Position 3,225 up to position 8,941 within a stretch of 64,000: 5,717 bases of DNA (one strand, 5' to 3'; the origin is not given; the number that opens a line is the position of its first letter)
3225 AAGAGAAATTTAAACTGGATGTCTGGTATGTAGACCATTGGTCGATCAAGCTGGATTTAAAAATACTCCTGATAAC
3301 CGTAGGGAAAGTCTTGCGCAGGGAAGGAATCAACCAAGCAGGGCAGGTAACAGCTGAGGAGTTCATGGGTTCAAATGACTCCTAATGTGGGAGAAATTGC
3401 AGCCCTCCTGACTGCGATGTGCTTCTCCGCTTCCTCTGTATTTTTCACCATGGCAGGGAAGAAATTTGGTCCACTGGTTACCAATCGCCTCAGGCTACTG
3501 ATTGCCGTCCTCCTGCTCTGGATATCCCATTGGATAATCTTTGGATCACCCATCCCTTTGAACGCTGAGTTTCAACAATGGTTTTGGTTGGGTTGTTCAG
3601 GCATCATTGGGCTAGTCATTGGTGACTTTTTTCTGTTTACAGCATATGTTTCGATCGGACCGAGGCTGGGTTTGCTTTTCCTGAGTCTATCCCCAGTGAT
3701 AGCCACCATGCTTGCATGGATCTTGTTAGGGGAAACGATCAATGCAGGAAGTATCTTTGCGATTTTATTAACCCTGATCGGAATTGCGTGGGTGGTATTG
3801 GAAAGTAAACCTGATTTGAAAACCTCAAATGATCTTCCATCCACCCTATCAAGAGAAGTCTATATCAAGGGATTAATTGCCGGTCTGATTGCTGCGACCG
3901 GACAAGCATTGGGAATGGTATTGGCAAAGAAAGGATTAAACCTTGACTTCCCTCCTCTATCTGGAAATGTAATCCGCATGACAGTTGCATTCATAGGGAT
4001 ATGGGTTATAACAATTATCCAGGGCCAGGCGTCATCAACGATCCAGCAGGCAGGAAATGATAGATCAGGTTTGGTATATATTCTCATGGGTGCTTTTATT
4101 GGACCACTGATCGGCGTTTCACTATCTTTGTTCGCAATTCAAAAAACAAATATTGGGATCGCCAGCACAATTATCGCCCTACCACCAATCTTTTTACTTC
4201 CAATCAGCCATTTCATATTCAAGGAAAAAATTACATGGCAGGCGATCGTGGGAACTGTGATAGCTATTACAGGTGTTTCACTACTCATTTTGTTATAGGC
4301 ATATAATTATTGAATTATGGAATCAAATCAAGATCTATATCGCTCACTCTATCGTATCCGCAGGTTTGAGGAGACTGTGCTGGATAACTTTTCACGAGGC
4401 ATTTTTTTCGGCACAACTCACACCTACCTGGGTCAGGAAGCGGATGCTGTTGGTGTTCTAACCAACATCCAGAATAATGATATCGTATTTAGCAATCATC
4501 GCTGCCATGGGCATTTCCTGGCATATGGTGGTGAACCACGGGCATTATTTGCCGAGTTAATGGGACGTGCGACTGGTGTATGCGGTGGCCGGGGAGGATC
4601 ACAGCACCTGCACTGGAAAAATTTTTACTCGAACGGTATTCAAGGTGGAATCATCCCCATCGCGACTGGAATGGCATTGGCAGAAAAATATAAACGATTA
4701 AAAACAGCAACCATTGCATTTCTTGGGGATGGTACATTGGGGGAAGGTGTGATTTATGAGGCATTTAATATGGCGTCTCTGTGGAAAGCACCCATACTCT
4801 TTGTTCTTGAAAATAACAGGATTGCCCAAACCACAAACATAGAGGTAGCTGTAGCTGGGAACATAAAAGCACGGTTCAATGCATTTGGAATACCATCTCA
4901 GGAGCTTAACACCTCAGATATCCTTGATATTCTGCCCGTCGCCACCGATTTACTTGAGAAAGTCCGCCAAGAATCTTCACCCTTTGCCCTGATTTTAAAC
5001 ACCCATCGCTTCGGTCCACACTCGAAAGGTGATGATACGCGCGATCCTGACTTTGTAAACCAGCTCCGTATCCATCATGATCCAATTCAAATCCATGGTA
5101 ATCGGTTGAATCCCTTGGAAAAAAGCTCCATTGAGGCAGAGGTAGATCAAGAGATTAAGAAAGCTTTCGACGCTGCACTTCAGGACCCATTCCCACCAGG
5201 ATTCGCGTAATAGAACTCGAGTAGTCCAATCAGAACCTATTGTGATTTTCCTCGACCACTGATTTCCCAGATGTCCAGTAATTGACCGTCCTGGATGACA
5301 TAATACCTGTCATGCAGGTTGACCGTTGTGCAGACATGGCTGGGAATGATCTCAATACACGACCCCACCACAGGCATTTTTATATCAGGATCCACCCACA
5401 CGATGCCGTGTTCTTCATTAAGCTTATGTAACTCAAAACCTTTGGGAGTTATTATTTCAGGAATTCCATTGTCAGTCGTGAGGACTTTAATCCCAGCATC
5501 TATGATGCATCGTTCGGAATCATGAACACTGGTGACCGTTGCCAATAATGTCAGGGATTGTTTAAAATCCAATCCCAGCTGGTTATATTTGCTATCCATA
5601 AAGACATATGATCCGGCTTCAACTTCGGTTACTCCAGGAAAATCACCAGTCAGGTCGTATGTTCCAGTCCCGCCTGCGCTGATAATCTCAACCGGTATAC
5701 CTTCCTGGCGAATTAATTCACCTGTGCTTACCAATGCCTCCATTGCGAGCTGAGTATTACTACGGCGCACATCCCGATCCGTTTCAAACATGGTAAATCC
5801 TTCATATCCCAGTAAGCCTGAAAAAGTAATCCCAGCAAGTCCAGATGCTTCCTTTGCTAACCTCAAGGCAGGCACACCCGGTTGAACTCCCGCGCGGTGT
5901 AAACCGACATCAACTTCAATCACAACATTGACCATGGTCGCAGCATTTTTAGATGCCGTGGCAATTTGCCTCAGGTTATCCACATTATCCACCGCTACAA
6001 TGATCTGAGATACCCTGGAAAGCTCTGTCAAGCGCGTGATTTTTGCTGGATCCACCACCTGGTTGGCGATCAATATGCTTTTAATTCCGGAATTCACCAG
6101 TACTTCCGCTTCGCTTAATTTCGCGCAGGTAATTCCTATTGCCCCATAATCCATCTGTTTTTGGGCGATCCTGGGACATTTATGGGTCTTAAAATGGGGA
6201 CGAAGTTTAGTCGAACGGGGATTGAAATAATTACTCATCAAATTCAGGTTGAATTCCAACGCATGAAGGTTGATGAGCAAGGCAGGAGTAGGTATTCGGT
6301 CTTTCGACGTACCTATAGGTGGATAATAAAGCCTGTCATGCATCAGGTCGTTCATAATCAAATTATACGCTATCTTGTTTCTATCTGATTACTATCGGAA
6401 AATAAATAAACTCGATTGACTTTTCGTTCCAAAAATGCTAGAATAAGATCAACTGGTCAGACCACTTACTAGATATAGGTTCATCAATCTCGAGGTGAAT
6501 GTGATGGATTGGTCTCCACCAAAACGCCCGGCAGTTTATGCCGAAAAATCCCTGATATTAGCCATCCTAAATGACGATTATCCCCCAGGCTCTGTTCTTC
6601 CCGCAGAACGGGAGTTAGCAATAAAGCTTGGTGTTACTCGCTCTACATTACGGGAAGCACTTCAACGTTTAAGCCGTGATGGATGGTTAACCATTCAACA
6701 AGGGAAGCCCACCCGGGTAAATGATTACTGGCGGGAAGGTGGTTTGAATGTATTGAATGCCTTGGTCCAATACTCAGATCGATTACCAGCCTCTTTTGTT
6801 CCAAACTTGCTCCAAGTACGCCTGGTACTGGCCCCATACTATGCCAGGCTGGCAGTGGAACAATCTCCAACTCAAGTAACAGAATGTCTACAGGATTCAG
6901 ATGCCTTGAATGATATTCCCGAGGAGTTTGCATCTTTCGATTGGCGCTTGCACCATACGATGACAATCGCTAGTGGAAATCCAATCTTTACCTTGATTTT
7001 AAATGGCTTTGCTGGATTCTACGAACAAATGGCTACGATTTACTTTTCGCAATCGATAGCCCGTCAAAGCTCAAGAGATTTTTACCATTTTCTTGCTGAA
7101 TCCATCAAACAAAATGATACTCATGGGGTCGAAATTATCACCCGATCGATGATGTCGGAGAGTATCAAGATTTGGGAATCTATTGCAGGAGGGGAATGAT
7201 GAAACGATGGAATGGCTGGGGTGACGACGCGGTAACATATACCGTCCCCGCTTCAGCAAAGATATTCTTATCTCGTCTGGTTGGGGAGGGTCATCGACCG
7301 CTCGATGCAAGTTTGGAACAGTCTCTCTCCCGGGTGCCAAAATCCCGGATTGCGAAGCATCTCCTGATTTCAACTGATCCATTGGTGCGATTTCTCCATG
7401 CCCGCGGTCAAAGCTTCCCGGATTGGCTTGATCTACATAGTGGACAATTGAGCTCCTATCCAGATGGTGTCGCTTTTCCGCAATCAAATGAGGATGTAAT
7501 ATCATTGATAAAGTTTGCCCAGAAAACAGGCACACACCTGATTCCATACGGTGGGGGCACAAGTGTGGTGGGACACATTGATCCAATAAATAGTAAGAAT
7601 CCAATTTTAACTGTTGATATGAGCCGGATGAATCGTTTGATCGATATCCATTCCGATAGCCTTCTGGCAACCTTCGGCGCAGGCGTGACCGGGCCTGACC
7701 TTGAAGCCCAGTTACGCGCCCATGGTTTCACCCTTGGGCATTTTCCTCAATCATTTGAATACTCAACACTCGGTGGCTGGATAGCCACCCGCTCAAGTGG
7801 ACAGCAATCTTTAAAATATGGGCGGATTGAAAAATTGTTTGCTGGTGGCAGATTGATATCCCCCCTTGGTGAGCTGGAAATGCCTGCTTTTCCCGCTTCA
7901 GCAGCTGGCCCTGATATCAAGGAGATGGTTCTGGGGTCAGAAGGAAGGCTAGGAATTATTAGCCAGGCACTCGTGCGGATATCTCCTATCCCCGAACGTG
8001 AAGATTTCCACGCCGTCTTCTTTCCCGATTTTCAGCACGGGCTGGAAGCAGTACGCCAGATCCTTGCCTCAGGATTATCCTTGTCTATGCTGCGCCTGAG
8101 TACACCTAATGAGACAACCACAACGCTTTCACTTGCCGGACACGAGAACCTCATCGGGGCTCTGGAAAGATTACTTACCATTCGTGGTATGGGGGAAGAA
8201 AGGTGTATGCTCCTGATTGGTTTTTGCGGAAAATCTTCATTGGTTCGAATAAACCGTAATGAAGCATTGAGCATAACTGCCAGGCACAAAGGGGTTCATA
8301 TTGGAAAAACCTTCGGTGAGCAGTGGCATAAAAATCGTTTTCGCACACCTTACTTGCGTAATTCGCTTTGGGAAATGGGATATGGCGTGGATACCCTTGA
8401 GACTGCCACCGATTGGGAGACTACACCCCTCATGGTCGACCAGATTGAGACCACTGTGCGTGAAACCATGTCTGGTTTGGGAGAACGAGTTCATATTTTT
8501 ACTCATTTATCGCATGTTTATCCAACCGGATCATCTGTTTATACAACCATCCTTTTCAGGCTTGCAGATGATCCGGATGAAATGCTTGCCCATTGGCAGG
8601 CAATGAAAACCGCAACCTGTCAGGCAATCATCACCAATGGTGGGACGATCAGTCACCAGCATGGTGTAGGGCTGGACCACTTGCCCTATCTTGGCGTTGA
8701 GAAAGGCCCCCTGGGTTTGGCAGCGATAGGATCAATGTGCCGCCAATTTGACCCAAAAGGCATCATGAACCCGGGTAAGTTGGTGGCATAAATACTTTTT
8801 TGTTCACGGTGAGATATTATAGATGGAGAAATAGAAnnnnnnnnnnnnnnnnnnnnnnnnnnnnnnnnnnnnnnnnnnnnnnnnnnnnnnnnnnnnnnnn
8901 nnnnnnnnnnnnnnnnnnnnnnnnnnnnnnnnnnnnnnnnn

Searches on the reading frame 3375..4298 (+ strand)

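Call 30: search_protein_families(library=ncbifam, proteins=[window:3375-4298:+], max_evalue=1e-10)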
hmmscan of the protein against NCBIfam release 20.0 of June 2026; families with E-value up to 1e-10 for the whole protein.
window:3375-4298:+ (307 aa): 1 family
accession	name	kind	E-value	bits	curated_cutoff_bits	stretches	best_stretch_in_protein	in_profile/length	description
TIGR00950.1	2A78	equivalog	1.7e-15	57.1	230.2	0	199-305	23-118/264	carboxylate/amino acid/amine transporter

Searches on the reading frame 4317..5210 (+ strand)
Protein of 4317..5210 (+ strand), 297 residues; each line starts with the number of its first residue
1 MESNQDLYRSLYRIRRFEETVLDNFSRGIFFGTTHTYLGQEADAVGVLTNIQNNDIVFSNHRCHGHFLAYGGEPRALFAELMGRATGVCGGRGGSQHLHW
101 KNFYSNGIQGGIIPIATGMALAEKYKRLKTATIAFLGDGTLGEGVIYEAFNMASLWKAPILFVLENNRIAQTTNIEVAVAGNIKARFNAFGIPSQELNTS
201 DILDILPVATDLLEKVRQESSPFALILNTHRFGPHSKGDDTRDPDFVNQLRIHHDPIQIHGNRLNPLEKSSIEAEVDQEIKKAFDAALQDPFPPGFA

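Call 45: search_protein_families(library=ncbifam, proteins=[window:4317-5210:+], max_evalue=1e-15)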
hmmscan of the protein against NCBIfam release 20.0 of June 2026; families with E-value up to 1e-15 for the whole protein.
window:4317-5210:+ (297 aa): 2 families
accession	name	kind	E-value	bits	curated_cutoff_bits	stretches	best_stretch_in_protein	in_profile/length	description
TIGR03182.1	PDH_E1_alph_y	equivalog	2e-73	247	393.85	1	4-294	4-305/315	pyruvate dehydrogenase (acetyl-transferring) E1 component subunit alpha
TIGR03181.1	PDH_E1_alph_x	equivalog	9e-38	130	411.35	1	5-289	27-313/341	pyruvate dehydrogenase (acetyl-transferring) E1 component subunit alpha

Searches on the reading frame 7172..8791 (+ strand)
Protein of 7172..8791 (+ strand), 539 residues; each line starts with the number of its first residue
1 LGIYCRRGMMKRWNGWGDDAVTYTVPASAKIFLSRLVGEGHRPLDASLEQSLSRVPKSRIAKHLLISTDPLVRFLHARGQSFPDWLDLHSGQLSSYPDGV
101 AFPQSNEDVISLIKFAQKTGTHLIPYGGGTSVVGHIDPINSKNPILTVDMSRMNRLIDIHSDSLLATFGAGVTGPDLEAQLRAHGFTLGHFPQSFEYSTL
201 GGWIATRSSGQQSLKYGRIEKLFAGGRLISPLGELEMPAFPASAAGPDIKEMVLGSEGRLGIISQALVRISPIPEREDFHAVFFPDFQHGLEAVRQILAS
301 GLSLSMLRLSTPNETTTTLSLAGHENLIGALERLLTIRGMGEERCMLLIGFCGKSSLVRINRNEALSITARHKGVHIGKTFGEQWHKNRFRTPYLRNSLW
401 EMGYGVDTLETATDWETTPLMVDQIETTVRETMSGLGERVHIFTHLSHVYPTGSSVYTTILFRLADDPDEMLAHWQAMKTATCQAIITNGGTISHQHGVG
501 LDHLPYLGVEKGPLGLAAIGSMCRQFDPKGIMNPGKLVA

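Call 45: search_protein_families(library=ncbifam, proteins=[window:7172-8791:+], max_evalue=1e-15)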
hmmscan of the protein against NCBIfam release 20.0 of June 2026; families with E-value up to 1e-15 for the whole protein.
window:7172-8791:+ (539 aa): 3 families
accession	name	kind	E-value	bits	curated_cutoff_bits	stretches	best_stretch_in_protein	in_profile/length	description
TIGR00387.1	glcD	equivalog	9.1e-34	117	567.9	1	100-536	1-413/413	glycolate oxidase subunit GlcD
NF049975.1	2HglutDHaseYdiJ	equivalog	3.4e-20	71.5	1350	0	96-219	51-173/1018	D-2-hydroxyglutarate dehydrogenase YdiJ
NF008408.0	PRK11230.1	equivalog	3.2e-19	68.8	897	0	48-304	9-261/499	glycolate oxidase subunit GlcD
